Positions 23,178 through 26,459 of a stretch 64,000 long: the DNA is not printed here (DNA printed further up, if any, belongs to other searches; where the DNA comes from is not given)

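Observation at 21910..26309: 993-aa fusion of an O-antigen-ligase-like domain with a GT-C domain, next to a PMT/ArnT-like GT-C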

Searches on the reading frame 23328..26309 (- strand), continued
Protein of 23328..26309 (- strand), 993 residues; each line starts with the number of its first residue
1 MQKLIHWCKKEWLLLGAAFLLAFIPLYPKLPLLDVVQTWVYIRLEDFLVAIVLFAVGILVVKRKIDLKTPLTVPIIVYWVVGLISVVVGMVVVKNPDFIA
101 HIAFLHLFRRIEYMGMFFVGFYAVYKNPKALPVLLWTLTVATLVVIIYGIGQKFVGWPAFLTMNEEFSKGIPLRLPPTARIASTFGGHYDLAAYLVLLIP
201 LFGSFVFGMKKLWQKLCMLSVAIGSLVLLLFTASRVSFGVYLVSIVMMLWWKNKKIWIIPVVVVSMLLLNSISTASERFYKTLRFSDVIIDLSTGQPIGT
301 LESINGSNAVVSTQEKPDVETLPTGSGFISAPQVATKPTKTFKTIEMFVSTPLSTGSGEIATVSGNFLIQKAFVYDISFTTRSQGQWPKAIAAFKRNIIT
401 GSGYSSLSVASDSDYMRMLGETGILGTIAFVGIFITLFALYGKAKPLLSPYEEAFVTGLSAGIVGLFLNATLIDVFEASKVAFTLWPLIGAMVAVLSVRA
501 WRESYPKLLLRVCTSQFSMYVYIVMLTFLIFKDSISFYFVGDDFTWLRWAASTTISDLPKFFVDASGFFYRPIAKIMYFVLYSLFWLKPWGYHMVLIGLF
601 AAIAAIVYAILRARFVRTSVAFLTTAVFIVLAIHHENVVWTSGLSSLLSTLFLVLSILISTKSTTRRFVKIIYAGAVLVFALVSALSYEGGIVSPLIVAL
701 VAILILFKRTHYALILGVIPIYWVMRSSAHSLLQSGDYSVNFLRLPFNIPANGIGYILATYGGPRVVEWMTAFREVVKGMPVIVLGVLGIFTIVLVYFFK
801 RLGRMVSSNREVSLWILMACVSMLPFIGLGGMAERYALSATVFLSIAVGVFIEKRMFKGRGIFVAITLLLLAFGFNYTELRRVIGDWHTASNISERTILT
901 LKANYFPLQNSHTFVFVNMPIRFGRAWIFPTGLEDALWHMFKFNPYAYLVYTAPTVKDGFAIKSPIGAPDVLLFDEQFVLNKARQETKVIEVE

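Call 32: find_encoding_contigs(protein=P0104, flank=10000, max_places=1)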
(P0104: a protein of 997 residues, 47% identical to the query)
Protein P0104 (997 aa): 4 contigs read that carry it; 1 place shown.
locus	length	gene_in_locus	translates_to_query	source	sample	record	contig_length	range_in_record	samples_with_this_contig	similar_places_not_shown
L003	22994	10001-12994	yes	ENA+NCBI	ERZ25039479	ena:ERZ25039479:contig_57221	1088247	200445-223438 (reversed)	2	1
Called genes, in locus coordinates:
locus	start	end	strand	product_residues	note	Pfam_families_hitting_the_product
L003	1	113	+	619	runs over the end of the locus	-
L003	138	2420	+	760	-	-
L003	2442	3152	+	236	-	PF00535:Glycos_transf_2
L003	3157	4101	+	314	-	PF01073:3Beta_HSD, PF01370:Epimerase, PF02719:Polysacc_synt_2 (faint), PF16363:GDP_Man_Dehyd, PF07993:NAD_binding_4 (weak)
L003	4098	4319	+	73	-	-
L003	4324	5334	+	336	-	PF01073:3Beta_HSD, PF01370:Epimerase, PF02719:Polysacc_synt_2, PF04321:RmlD_sub_bind, PF05368:NmrA (faint), PF08659:KR (weak), PF16363:GDP_Man_Dehyd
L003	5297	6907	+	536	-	-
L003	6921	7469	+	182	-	PF13439:Glyco_transf_4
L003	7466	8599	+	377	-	PF13439:Glyco_transf_4 (weak), PF20706:GT4-conflict, PF00534:Glycos_transf_1, PF13692:Glyco_trans_1_4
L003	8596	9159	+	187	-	PF00132:Hexapep (weak), PF14602:Hexapep_2 (weak)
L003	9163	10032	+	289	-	PF00535:Glycos_transf_2, PF13641:Glyco_tranf_2_3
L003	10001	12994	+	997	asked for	-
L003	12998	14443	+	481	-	PF02366:PMT (faint), PF13231:PMT_2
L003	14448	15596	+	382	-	PF13439:Glyco_transf_4, PF00534:Glycos_transf_1 (weak), PF13524:Glyco_trans_1_2, PF13692:Glyco_trans_1_4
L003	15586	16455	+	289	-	PF00535:Glycos_transf_2, PF13641:Glyco_tranf_2_3, PF13632:Glyco_trans_2_3 (weak)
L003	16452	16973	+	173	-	PF13439:Glyco_transf_4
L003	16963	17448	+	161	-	PF00534:Glycos_transf_1, PF13692:Glyco_trans_1_4, PF20706:GT4-conflict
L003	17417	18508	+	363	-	PF00534:Glycos_transf_1, PF13692:Glyco_trans_1_4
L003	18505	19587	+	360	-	PF00483:NTP_transferase, PF22640:ManC_GMP_beta-helix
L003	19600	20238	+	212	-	PF02397:Bac_transf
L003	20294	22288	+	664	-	PF13196:DUF4012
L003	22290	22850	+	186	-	PF11967:RecO_N, PF02565:RecO_C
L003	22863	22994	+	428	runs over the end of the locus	PF00587:tRNA-synt_2b, PF03129:HGTP_anticodon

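Call 40: find_related_loci(query=A1, collection=genome_contigs, flank=6000)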
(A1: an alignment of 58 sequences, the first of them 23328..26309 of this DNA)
Query A1 (993 aa) in genome_contigs; peptide patterns used: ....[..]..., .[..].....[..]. (x = any residue, [..] = any of these).
599 stretches matched a pattern (row limit reached: there are more); 577 encode a relative of the query (tblastn E <= 1e-3); the best 80 are kept; 80 distinct loci.
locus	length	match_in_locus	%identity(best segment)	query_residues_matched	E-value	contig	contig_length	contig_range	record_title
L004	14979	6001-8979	74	1-993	0e+0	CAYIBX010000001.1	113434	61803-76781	MAG TPA_asm: uncultured Gammaproteobacteria bacterium isolate ERP119705_co18_370 genome assembly, contig: NODE_77_length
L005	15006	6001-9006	56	1-993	0e+0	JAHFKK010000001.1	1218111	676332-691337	MAG: Candidatus Gottesmanbacteria bacterium isolate nzgw408 NODE_1_length_1218112_cov_6.992134, whole genome shotgun seq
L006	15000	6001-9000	56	1-993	0e+0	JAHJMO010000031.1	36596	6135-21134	MAG: Patescibacteria group bacterium isolate Old_saline.mb.45 Old_saline.mb.45_k141_1152281, whole genome shotgun sequen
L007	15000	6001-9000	55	1-993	0e+0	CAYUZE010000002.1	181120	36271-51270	MAG TPA_asm: uncultured Gammaproteobacteria bacterium isolate binchicken_co130_63 genome assembly, contig: NODE_146_leng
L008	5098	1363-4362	53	1-993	0e+0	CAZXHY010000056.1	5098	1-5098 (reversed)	MAG TPA_asm: uncultured Gammaproteobacteria bacterium isolate ERP113451_co3_13 genome assembly, contig: NODE_16394_lengt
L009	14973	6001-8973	50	1-986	0e+0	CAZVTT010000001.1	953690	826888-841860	MAG TPA_asm: uncultured Gammaproteobacteria bacterium isolate SRP292972_co1_32 genome assembly, contig: NODE_3_length_95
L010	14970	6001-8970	49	1-987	0e+0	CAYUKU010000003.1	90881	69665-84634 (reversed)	MAG TPA_asm: uncultured Gammaproteobacteria bacterium isolate binchicken_co58_53 genome assembly, contig: NODE_188_lengt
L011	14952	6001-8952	48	1-982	0e+0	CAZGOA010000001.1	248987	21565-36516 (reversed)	MAG TPA_asm: uncultured Gammaproteobacteria bacterium isolate binchicken_co277_142 genome assembly, contig: NODE_98_leng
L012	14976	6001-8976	47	1-993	0e+0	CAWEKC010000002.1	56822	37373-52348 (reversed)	MAG: Candidatus Gottesmanbacteria bacterium isolate MFD05942.bin.1.195 genome assembly, contig: contig_130330, whole gen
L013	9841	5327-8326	54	1-993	0e+0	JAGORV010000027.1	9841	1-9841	Candidatus Woesebacteria bacterium isolate Gw_Eff_bin_29 Gw_Eff_18267_length_9841_cov_5.328804, whole genome shotgun seq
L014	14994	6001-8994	46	1-991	0e+0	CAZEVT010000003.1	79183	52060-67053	MAG TPA_asm: uncultured Gammaproteobacteria bacterium isolate SRP119689_co1_156 genome assembly, contig: NODE_311_length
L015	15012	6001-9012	51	1-993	0e+0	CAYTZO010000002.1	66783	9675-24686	MAG TPA_asm: uncultured Gammaproteobacteria bacterium isolate SRP093762_co1_179 genome assembly, contig: NODE_267_length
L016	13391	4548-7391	46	1-976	0e+0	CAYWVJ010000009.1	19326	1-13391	MAG TPA_asm: uncultured Gammaproteobacteria bacterium isolate SRP093762_co1_96 genome assembly, contig: NODE_1702_length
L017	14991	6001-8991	48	1-988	0e+0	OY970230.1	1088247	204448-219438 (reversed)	MAG: Candidatus Gottesmanbacteria bacterium isolate MFD01689.bin.c.3 genome assembly, chromosome: 1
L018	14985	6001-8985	45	1-991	0e+0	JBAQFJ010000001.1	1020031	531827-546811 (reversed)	MAG: Microgenomates group bacterium isolate MFD12003_ilm_asm_bin4 k127_26405, whole genome shotgun sequence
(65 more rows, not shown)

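Call 45: fold_search(model_id=the predicted structure, library=pdb)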
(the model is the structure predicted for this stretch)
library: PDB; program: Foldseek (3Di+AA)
matches with E <= 10: 147; with E <= 0.001: 0
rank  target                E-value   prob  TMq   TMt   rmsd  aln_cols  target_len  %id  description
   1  8agc_A                1.6e-03  1.00  0.23  0.31  16.0       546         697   11  Structure of yeast oligosaccharylransferase complex with lipid-linked oligosaccharide and non-acceptor peptide bound (released 2022-12-07)
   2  9n9j_I                2.4e-03  1.00  0.26  0.34  16.9       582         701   11  Structure of a GRP94 folding intermediate engaged with a CCDC134- and FKBP11-bound secretory translocon (released 2025-11-19)
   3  7e9s_A                3.8e-03  1.00  0.23  0.26  15.5       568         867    9  Archaeal oligosaccharyltransferase AglB from Archaeoglobus fulgidus in complex with an inhibitory peptide and a dolich (released 2021-09-08)
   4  8b6l_I                5.7e-03  1.00  0.27  0.36  14.3       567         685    9  Subtomogram average of the human Sec61-TRAP-OSTA-translocon (released 2022-12-07)
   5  7oci_F                7.0e-03  1.00  0.25  0.36  13.8       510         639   13  Cryo-EM structure of yeast Ost6p containing oligosaccharyltransferase complex (released 2022-02-16)
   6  5f15                  7.6e-03  1.00  0.28  0.46  10.3       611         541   10  Crystal Structure of ArnT from Cupriavidus metallidurans bound to Undecaprenyl phosphate (released 2016-02-17)
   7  6s7t_A                8.3e-03  1.00  0.25  0.33  16.0       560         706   11  Cryo-EM structure of human oligosaccharyltransferase complex OST-B (released 2019-12-18)
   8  8age_A                1.1e-02  1.00  0.25  0.36  14.2       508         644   13  Structure of yeast oligosaccharylransferase complex with acceptor peptide bound (released 2022-12-07)
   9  7tpg_B                1.4e-02  1.00  0.27  0.57   8.2       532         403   12  Single-Particle Cryo-EM Structure of the WaaL O-antigen ligase in its ligand bound state (released 2022-04-06)
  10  3wak                  2.1e-02  1.00  0.23  0.26  13.9       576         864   10  Crystal structure of the Archaeoglobus fulgidus oligosaccharyltransferase (O29867_ARCFU) in the apo form (released 2013-10-30)
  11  3waj                  2.3e-02  1.00  0.23  0.28  15.3       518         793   11  Crystal structure of the Archaeoglobus fulgidus oligosaccharyltransferase (O29867_ARCFU) complex with Zn and sulfate (released 2013-10-30)
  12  6p25_B                2.9e-02  1.00  0.18  0.25   5.0       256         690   13  Structure of S. cerevisiae protein O-mannosyltransferase Pmt1-Pmt2 complex bound to the sugar donor and a peptide acce (released 2019-07-10)
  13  9i5k_A                3.3e-02  1.00  0.25  0.46  10.3       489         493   12  Structure of the Chaetomium thermophilum Pmt4 homodimer (C2 symmetry) (released 2025-12-24)
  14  6gxc_A                4.3e-02  0.99  0.22  0.29  11.1       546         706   11  Bacterial oligosaccharyltransferase PglB in complex with an inhibitory peptide and a reactive lipid-linked oligosaccha (released 2018-11-14)
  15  6c26_A                4.8e-02  0.99  0.23  0.32  14.9       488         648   12  The Cryo-EM structure of a eukaryotic oligosaccharyl transferase complex (released 2018-01-31)
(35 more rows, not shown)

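Call 60: search_protein_families(library=pfam, proteins=[P0004, P0005, P0050, P0090], max_evalue=0.01)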
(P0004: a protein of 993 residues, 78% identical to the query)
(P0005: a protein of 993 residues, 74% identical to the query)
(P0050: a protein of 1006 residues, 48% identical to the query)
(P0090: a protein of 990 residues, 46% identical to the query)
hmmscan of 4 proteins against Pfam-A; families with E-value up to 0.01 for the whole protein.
P0004 (993 aa): 1 family
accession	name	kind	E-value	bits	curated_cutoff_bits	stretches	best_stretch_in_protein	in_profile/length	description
PF04932.20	Wzy_C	-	3e-05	24.3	31.7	1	224-431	5-149/149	O-Antigen ligase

P0005 (993 aa): 1 family
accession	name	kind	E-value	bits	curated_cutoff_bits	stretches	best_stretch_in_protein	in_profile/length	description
PF04932.20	Wzy_C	-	1.5e-05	25.3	31.7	1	225-431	6-149/149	O-Antigen ligase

P0050 (1006 aa): 1 family
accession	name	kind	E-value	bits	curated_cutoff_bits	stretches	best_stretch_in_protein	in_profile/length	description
PF04932.20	Wzy_C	-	2.8e-06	27.6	31.7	1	223-432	2-149/149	O-Antigen ligase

P0090 (990 aa): 1 family
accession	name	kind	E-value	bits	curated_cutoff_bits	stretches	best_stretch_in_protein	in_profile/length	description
PF04932.20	Wzy_C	-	1.6e-05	25.2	31.7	1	223-420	2-138/149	O-Antigen ligase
